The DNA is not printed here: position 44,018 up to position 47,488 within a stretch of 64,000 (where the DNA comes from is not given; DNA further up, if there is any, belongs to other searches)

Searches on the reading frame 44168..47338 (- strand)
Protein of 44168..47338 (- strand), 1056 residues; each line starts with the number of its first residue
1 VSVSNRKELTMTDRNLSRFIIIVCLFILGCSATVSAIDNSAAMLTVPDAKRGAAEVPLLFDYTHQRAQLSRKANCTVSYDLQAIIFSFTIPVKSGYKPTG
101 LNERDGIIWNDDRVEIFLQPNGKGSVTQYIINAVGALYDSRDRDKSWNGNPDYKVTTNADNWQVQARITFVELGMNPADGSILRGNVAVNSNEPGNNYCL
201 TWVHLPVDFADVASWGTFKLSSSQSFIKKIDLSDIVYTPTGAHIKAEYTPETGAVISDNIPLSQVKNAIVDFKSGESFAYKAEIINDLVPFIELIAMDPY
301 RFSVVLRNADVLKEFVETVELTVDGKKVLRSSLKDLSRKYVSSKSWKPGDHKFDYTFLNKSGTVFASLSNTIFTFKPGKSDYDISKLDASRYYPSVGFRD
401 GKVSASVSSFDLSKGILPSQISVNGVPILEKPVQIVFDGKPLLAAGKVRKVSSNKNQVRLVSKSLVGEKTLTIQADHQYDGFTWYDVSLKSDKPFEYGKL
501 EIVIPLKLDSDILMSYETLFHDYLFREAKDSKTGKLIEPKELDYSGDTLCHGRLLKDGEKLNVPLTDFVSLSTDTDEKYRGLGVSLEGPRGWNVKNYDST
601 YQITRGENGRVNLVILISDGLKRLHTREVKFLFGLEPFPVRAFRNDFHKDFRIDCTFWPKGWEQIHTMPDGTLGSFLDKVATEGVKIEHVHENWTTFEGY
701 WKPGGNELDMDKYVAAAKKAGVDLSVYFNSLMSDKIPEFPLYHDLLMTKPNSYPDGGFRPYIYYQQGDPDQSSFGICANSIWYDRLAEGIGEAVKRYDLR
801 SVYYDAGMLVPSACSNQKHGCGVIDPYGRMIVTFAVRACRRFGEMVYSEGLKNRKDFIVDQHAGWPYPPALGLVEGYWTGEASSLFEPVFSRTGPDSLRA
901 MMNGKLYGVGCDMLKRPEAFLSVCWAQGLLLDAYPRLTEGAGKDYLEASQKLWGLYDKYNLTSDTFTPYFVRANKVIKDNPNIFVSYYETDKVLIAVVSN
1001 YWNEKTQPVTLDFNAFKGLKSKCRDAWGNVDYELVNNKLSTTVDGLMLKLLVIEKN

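Call 44: search_protein_families(library=pfam, proteins=[window:44168-47338:-], max_evalue=0.00001)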
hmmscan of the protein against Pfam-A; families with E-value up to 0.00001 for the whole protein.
window:44168-47338:- (1056 aa): 1 family
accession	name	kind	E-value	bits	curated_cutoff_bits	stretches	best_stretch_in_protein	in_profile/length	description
PF19543.5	GH123_N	-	1.7e-08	33.3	22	0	890-1015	809-924/969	Glycoside hydrolase 123, N-terminal domain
